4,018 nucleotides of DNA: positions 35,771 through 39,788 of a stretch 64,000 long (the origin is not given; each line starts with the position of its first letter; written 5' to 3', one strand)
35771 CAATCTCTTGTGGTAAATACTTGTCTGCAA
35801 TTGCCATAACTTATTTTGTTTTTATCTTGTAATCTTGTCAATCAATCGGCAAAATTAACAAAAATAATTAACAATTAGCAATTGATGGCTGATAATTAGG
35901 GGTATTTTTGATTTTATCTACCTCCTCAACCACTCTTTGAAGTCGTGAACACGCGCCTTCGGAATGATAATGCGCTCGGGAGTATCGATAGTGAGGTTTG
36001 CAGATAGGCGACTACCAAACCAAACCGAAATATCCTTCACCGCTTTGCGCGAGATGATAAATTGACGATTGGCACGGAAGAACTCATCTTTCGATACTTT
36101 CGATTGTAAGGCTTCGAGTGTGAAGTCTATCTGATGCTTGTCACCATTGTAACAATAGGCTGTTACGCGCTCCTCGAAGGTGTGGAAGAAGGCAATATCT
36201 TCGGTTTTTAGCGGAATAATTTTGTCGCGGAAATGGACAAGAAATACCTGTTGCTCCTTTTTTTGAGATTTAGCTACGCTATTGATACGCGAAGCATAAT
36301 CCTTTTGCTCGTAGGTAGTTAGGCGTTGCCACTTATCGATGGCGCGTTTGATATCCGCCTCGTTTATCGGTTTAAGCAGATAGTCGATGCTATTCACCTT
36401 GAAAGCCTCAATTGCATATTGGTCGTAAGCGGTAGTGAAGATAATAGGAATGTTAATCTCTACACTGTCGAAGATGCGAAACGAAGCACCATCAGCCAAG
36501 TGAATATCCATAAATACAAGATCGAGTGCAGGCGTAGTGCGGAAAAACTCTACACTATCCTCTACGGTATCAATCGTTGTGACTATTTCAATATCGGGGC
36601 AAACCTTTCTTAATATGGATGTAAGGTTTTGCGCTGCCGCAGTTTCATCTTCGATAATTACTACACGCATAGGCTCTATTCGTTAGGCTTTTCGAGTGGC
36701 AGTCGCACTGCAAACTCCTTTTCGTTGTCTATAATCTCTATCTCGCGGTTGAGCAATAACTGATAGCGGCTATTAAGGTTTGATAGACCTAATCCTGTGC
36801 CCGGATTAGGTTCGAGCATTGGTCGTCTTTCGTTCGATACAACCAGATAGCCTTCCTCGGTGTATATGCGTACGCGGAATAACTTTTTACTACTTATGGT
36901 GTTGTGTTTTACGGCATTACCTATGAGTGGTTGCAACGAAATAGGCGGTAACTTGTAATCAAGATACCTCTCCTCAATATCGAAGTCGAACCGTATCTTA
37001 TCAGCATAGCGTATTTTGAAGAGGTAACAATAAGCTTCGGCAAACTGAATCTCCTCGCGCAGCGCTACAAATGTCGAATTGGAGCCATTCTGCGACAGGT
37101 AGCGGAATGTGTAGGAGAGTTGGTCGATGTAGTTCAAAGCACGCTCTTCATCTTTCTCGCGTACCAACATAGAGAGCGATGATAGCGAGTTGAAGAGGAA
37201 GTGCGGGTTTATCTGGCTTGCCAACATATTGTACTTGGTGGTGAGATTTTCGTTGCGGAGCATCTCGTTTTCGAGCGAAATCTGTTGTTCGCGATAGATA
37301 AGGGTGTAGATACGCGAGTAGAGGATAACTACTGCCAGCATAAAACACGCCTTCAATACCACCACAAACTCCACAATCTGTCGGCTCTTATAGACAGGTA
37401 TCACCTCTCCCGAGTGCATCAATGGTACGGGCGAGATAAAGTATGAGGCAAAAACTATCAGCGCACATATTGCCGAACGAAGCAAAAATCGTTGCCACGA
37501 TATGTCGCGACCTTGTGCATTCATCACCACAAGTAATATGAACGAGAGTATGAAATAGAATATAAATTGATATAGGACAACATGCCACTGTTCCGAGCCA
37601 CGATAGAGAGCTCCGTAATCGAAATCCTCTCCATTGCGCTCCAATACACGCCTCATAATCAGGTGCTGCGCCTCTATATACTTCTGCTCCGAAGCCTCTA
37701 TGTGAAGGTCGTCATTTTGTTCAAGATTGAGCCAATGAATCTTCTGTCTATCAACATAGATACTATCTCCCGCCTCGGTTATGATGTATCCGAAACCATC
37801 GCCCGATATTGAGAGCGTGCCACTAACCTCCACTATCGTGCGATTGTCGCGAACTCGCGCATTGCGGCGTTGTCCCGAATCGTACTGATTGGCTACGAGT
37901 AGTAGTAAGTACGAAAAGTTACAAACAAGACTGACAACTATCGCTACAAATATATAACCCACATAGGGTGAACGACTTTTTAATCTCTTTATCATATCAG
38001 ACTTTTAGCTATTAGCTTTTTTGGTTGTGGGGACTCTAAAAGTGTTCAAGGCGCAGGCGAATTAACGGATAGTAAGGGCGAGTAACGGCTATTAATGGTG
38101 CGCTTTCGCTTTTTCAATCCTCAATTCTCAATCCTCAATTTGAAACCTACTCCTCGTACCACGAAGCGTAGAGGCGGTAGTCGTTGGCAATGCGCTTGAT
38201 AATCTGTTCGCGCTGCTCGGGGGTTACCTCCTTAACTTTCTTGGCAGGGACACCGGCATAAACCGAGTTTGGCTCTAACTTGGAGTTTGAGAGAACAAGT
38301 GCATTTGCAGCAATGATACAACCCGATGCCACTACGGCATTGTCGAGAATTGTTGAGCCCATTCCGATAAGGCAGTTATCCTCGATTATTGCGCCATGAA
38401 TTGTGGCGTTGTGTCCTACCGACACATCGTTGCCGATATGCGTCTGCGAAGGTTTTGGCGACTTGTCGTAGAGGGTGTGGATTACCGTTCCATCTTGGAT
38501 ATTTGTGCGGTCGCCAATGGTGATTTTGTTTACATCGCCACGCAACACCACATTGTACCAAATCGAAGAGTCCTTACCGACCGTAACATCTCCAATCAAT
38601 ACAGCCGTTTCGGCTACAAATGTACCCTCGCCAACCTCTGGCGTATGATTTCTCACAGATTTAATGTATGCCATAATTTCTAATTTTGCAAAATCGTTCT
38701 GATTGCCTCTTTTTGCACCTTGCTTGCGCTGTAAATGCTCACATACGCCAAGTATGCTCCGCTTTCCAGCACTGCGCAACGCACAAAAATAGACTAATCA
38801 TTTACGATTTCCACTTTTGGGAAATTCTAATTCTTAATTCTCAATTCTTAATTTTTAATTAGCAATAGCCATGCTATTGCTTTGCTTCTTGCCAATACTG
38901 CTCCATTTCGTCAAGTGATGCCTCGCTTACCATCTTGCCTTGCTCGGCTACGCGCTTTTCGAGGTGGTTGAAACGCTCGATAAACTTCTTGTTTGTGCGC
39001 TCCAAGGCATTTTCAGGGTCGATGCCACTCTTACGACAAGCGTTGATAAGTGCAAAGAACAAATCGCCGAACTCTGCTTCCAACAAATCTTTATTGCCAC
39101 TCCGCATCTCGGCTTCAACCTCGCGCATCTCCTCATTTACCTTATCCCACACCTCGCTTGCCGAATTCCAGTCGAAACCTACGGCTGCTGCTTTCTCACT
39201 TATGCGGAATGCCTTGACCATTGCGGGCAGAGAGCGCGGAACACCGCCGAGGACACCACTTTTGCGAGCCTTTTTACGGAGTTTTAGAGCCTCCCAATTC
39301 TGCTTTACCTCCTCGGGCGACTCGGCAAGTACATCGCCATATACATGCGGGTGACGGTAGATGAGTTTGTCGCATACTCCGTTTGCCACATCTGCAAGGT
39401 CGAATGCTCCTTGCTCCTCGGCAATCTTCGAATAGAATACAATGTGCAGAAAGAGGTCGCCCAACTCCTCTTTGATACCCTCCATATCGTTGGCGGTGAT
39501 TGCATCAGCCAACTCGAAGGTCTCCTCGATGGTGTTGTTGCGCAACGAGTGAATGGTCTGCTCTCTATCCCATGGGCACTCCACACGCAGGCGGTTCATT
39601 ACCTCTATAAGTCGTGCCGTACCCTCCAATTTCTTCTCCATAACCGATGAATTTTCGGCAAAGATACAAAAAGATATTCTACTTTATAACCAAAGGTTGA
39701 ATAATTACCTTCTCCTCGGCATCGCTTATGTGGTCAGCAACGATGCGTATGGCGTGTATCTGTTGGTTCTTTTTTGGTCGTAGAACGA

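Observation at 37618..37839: Sensor kinase with a Rho RNA-binding-like OB fold in its extracytoplasmic loop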

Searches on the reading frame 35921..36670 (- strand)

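Call 4: search_protein_families(library=pfam, proteins=[window:35921-36670:-], max_evalue=10)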
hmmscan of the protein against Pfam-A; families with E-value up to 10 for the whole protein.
window:35921-36670:- (250 aa): 2 families
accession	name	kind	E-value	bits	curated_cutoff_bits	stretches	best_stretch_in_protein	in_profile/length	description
PF04397.21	LytTR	-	1.3e-16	61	22.6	1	149-248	1-97/98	LytTr DNA-binding domain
PF00072.30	Response_reg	-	3.1e-12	47.1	30.2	1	3-111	1-110/111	Response regulator receiver domain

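Call 48: search_protein_families(library=ncbifam, proteins=[window:35921-36670:-], max_evalue=0.01)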
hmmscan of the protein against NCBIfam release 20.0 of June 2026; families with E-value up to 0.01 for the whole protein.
window:35921-36670:- (250 aa): 36 families (the best 25 are shown)
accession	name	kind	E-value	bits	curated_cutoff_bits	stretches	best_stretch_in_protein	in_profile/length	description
NF010684.1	PRK14084.1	equivalog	4.3e-29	102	375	1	1-246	1-250/254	response regulator transcription factor LytR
NF008677.0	PRK11697.1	equivalog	1.2e-26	93.5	246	1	1-246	2-233/238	two-component system response regulator BtsR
NF006623.1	PRK09191.1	subfamily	8.6e-10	38.8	240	1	2-112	139-249/258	PhyR family response regulator anti-anti-sigma factor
NF041946.1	LuxO_transreg_Vib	equivalog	6.4e-08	31.8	800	1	6-124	2-121/463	quorum-sensing sigma-54 dependent transcriptional regulator LuxO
NF008469.0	PRK11361.1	equivalog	1.1e-06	27.6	714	1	2-121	6-126/461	acetoacetate metabolism transcriptional regulator AtoC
NF033791.1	ActR_PrrA_rreg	equivalog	1.3e-06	28.5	250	1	3-114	4-116/173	ActR/PrrA/RegA family redox response regulator transcription factor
NF045991.1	RespRegCtrARhodob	equivalog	1.4e-06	28.2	350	1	1-109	1-110/224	response regulator transcription factor CtrA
NF008318.0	PRK11107.1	equivalog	1.4e-06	26.6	890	1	1-137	668-807/920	two-component sensor histidine kinase BarA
TIGR03787.1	marine_sort_RR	equivalog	1.5e-06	27.9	335.7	1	2-164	2-167/227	proteobacterial dedicated sortase system response regulator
NF008296.0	PRK11083.1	equivalog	2.1e-06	27.3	273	1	2-159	5-159/228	two-component system response regulator CreB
NF007689.0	PRK10365.1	equivalog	5.1e-06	25.5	760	1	3-119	8-125/441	sigma-54-dependent response regulator transcription factor ZraR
NF007750.0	PRK10430.1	equivalog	5.6e-06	26.1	262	1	2-128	3-135/239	two-component system response regulator DcuR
NF040534.1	resp_reg_YycF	equivalog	9.3e-06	25.1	340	1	2-211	2-223/231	response regulator YycF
NF007467.0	PRK10046.1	equivalog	2.4e-05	24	264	1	3-128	7-136/226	two-component response regulator DpiA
NF051850.1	RespRegRprY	equivalog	5.3e-05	22.7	370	1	1-126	5-131/234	response regulator transcription factor RprY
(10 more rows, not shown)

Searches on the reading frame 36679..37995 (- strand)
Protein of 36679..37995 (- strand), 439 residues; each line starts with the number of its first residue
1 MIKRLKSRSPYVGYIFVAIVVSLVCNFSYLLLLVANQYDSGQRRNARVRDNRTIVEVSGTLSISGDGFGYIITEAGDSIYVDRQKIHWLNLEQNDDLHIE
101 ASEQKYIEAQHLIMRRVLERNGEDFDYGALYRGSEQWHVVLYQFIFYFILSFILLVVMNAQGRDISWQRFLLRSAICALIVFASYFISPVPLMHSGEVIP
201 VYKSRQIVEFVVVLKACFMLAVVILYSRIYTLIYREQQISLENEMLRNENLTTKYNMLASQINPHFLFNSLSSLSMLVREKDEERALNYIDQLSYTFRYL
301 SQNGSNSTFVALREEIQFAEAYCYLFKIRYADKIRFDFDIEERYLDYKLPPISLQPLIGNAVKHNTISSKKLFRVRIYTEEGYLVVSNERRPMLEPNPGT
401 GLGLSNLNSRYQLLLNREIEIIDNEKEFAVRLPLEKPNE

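Call 4: search_protein_families(library=pfam, proteins=[window:36679-37995:-], max_evalue=10)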
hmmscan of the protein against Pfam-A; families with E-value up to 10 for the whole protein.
window:36679-37995:- (439 aa): 10 families
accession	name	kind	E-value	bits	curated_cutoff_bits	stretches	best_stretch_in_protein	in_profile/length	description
PF06580.19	His_kinase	-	2e-22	79.7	25.2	1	254-334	2-81/81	Histidine kinase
PF07497.18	Rho_RNA_bind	-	0.062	13.6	27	1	57-105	1-53/73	Rho termination factor, RNA-binding domain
PF24951.3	LisH_PAC1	-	0.11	12.7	27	1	299-317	14-32/36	PAC1 LisH domain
PF02518.31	HATPase_c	-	0.15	13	26.4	1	355-435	11-110/111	Histidine kinase-, DNA gyrase B-, and HSP90-like ATPase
PF04140.19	ICMT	-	0.15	12.9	24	1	344-385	49-94/95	Isoprenylcysteine carboxyl methyltransferase (ICMT) family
PF22707.2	S1CSD-TOTE-2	-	0.28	11.7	27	1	56-97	2-38/60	S1/CSD-like domain 2 of the TOTE conflict systems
PF09843.14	DUF2070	-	0.68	8.6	30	1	137-226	38-118/561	Predicted membrane protein (DUF2070)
PF20136.4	DUF6526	-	1.1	9.8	23.7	1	204-254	40-90/145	Family of unknown function (DUF6526)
PF06480.20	FtsH_ext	-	2.6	8.8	25.5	1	140-171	2-35/103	FtsH Extracellular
PF12725.13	DUF3810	-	7.6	6.2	28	0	166-302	23-149/311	Protein of unknown function (DUF3810)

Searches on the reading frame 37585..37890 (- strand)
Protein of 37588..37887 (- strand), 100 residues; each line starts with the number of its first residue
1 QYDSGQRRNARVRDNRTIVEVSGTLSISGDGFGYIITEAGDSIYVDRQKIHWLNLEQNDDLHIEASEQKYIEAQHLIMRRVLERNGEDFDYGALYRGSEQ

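Call 4: search_protein_families(library=pfam, proteins=[window:37591-37878:-], max_evalue=10)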
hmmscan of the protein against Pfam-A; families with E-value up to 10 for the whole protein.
window:37591-37878:- (96 aa): 4 families
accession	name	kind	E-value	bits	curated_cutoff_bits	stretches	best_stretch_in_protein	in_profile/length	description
PF07497.18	Rho_RNA_bind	-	0.0044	17.2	27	1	18-66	1-53/73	Rho termination factor, RNA-binding domain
PF22707.2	S1CSD-TOTE-2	-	0.027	14.9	27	1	17-59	2-39/60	S1/CSD-like domain 2 of the TOTE conflict systems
PF08206.17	OB_RNB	-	0.029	14.5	24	1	20-46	1-28/58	Ribonuclease B OB domain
PF07883.17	Cupin_2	-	0.052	13.7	27.2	1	18-57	25-63/70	Cupin domain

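Call 9: search_solved_structures(query=window:37588-37887:-, max_evalue=10, show_alignments=3)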
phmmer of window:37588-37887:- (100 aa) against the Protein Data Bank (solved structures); distinct sequences matched with E-value up to 10: 3.
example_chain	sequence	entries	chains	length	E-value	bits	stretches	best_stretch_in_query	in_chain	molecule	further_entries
6m9r_A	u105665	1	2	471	0.73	13.2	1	5-60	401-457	SznF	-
6m9s_A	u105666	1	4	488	0.79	13.1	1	5-60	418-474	SznF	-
6vzy_A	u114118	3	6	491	0.8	13.1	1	5-60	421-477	Cupin domain-containing diiron protein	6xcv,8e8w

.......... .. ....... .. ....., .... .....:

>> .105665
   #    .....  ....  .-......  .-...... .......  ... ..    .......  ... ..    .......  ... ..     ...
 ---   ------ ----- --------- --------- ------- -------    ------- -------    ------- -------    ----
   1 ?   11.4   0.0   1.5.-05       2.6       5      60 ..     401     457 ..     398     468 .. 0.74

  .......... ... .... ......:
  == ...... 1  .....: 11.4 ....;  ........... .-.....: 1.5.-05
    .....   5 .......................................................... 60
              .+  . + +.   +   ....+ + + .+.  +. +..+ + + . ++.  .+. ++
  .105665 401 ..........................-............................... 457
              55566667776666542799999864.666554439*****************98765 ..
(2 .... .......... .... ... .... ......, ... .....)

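Call 12: search_solved_structures(query=A2, max_evalue=10, show_alignments=4)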
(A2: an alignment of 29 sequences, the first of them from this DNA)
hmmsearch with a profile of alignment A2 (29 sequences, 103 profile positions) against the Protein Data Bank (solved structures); distinct sequences matched with E-value up to 10: 17.
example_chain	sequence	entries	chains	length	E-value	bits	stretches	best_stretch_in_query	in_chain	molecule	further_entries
2a8v_A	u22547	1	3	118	0.029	17.7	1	15-63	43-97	RNA BINDING DOMAIN OF RHO TRANSCRIPTION TERMINATION FACTOR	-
1a62_A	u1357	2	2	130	0.029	17.7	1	15-64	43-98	RHO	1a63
1a8v_A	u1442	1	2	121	0.031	17.7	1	15-63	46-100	TRANSCRIPTION TERMINATION FACTOR RHO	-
2ht1_A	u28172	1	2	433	0.23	14.9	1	18-64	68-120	Transcription termination factor rho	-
8pex_A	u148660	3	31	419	0.23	14.8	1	18-64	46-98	Transcription termination factor Rho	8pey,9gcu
8q3p_a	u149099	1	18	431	0.23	14.8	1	18-64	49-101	Transcription termination factor Rho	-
1pv4_A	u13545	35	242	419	0.23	14.8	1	18-64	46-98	Transcription termination factor rho | Rho transcription termination factor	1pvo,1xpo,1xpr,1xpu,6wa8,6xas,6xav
8q3q_a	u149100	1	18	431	0.23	14.8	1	18-64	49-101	Transcription termination factor Rho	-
5jji_A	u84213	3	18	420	0.24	14.8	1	18-64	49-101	Transcription termination factor Rho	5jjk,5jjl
3ice_A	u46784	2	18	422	0.24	14.8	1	18-64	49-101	Transcription termination factor rho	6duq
2lxj_A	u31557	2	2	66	0.42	14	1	31-61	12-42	Cold shock-like protein CspLA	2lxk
9ff7_A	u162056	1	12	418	0.48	13.8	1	18-64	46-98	Transcription termination factor Rho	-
2pfw_A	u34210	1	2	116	0.65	13.4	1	5-47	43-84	Cupin 2, conserved barrel domain protein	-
2k5n_A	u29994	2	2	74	0.65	13.4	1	30-63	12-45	Putative cold-shock protein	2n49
9ofu_A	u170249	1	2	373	1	12.8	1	31-60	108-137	Hypoxia-inducible factor 1-alpha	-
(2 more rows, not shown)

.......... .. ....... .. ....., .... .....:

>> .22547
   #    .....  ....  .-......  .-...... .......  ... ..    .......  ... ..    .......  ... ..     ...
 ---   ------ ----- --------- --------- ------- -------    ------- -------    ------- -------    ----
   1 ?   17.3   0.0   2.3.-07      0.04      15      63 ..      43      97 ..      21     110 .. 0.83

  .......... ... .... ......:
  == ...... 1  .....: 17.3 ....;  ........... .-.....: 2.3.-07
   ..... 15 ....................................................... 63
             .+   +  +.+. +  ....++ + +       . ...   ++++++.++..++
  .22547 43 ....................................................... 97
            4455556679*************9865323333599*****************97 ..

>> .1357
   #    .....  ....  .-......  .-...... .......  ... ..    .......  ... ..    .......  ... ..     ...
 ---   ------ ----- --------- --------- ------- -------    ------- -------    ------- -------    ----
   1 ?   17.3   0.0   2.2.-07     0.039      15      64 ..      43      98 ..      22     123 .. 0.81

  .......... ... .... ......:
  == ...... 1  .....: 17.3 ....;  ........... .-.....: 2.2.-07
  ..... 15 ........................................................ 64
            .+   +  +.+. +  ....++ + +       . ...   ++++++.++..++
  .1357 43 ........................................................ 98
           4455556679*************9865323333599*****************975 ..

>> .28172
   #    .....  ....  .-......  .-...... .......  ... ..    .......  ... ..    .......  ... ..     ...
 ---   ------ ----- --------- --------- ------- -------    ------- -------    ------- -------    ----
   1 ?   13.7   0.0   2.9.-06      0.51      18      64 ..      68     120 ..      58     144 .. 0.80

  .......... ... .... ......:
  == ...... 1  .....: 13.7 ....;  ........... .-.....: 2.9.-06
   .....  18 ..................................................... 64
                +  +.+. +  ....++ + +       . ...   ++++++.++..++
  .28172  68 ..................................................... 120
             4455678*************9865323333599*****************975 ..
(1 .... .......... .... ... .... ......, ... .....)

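Call 17: search_protein_representatives(protein=window:37588-37887:-)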
Query: 100 residues. Proteins with E-value up to 0.001 (for the whole library): 23; up to 1e-10: 4; up to 1e-30: 0. The best 23 are listed.
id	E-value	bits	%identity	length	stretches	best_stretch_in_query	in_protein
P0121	5.4e-24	100.2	53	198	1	1-100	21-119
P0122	2.6e-19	85.2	50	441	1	2-97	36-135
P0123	1.7e-14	69.7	53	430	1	11-98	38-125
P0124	6.7e-13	64.6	46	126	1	8-90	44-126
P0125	5.1e-09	52.2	34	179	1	11-98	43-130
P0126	6.0e-09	52.0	41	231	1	21-96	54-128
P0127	8.7e-09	51.5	34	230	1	11-98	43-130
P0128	8.9e-09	51.4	41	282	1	21-96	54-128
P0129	1.5e-08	50.7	42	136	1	5-69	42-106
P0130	8.7e-08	48.3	39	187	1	17-96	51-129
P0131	1.5e-07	47.5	49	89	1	1-51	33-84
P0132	2.1e-07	47.0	46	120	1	10-71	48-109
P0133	2.7e-07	46.7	39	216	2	36-96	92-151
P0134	1.8e-06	44.1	35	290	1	16-96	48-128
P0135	3.7e-06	43.0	38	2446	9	25-64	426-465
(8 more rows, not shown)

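Call 21: predict_structure(alignment_id=A2)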
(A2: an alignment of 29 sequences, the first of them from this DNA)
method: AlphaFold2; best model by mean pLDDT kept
length: 102 residues; sequences in the alignment: 29
mean_pLDDT: 78.1   pTM: 0.65
mean pLDDT of the five models: 78.1, 77.3, 76.9, 76.1, 73.9
residues with pLDDT >= 90: 46; 70-90: 23; 50-70: 15; < 50: 18
segments of 3 or more residues with pLDDT < 50: 1-13, 98-102
pLDDT, mean of each block of 10 residues (from residue 1): 44 63 94 92 90 92 88 73 93 60 38
secondary structure, 60 per line:
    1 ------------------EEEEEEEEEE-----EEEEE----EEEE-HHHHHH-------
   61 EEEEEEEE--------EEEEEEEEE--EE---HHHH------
elements in order: E19-28 E34-38 E43-46 H48-53 E61-68 E77-85 H93-96

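Call 24: fold_search(model_id=the predicted structure, library=pdb)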
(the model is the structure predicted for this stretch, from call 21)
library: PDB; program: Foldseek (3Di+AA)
matches with E <= 10: 894; with E <= 0.001: 47
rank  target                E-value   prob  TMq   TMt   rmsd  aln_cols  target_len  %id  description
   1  5jjl_C                3.4e-05  1.00  0.63  0.16   1.8        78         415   24  Rho transcription termination factor bound to rU8 and 5 ADP-BeF3 molecules (released 2016-11-16)
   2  5jji_A                4.5e-05  1.00  0.63  0.17   1.8        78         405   24  Rho transcription termination factor bound to rU7 and 6 ADP-BeF3 molecules (released 2016-11-16)
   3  5jjk_C                5.1e-05  1.00  0.63  0.17   1.8        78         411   24  Rho transcription termination factor bound to rA7 and 6 ADP-BeF3 molecules (released 2016-11-16)
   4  6wa8_B                5.1e-05  1.00  0.63  0.17   2.2        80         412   26  Crystal structure of the E. coli transcription termination factor Rho (released 2020-09-16)
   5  8w8d_B                5.1e-05  1.00  0.63  0.17   1.8        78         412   24  Structural mechanism of inhibition of the Rho transcription termination factor by Rof (released 2024-05-01)
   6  1a62                  5.7e-05  1.00  0.64  0.53   2.0        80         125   24  CRYSTAL STRUCTURE OF THE RNA-BINDING DOMAIN OF THE TRANSCRIPTIONAL TERMINATOR PROTEIN RHO (released 1998-06-17)
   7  6duq_A                7.2e-05  1.00  0.65  0.17   2.3        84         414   24  Structure of a Rho-NusG KOW domain complex (released 2018-09-05)
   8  6xas_A                7.7e-05  1.00  0.64  0.18   2.4        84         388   24  CryoEM Structure of E. coli Rho-dependent Transcription Pre-termination Complex (released 2020-12-16)
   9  5jji_C                8.1e-05  1.00  0.65  0.17   2.3        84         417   24  Rho transcription termination factor bound to rU7 and 6 ADP-BeF3 molecules (released 2016-11-16)
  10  8w8d_F                8.6e-05  1.00  0.63  0.17   1.7        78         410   24  Structural mechanism of inhibition of the Rho transcription termination factor by Rof (released 2024-05-01)
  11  8w8d_A                8.6e-05  1.00  0.62  0.16   4.1        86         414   23  Structural mechanism of inhibition of the Rho transcription termination factor by Rof (released 2024-05-01)
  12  5jjk_D                9.1e-05  1.00  0.60  0.16   2.0        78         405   23  Rho transcription termination factor bound to rA7 and 6 ADP-BeF3 molecules (released 2016-11-16)
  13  5jji_D                9.1e-05  1.00  0.60  0.16   2.0        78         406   23  Rho transcription termination factor bound to rU7 and 6 ADP-BeF3 molecules (released 2016-11-16)
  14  6xas_F                1.1e-04  1.00  0.63  0.20   1.7        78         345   24  CryoEM Structure of E. coli Rho-dependent Transcription Pre-termination Complex (released 2020-12-16)
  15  8q3p_a                1.2e-04  1.00  0.62  0.16   2.2        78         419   27  Bacterial transcription termination factor Rho G150D mutant bound to ADP; C-terminal 8xHis-tag (released 2023-09-27)
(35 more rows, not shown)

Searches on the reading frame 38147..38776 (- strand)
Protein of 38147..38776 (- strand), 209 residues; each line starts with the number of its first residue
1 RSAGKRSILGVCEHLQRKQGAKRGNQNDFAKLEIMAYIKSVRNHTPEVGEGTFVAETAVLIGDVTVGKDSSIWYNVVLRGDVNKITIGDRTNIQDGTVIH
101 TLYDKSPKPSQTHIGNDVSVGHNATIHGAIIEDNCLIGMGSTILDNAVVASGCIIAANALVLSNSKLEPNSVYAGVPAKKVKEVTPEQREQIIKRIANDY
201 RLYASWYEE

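Call 38: search_protein_families(library=pfam, proteins=[window:38147-38776:-], max_evalue=0.001)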
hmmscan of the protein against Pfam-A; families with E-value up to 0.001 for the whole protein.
window:38147-38776:- (209 aa): 6 families
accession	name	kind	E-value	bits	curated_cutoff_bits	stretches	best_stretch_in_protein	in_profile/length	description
PF00132.30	Hexapep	-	3.8e-20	71.1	27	3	128-161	1-34/36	Bacterial transferase hexapeptide (six repeats)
PF25084.1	LbH_EIF2B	-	2.6e-08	34.3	54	1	84-161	21-87/105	EIF2B subunit epsilon LbH domain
PF21711.3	DCTN5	-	2.3e-07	31.1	40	1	47-194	15-167/182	Dynactin subunit 5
PF14602.12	Hexapep_2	-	1.3e-06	28.5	27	1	112-143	2-32/34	Hexapeptide repeat of succinyl-transferase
PF24894.1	Hexapep_GlmU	-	0.0003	21.3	23.3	0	114-161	37-83/104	GlmU-like, C-terminal hexapeptide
PF25247.1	LbH_GLGC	-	0.00043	20.7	27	0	81-144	28-100/135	GLGC left-handed parallel beta-helix domain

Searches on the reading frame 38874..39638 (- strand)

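Call 38: search_protein_families(library=pfam, proteins=[window:38874-39638:-], max_evalue=0.001)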
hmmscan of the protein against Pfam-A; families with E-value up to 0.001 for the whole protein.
window:38874-39638:- (254 aa): 2 families
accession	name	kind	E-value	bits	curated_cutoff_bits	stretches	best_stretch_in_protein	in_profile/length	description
PF03819.22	MazG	-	3.2e-36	123.9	22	2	27-99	1-73/74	MazG nucleotide pyrophosphohydrolase domain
PF01503.22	PRA-PH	-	6e-10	39.8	21.3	1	156-216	21-83/86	Phosphoribosyl-ATP pyrophosphohydrolase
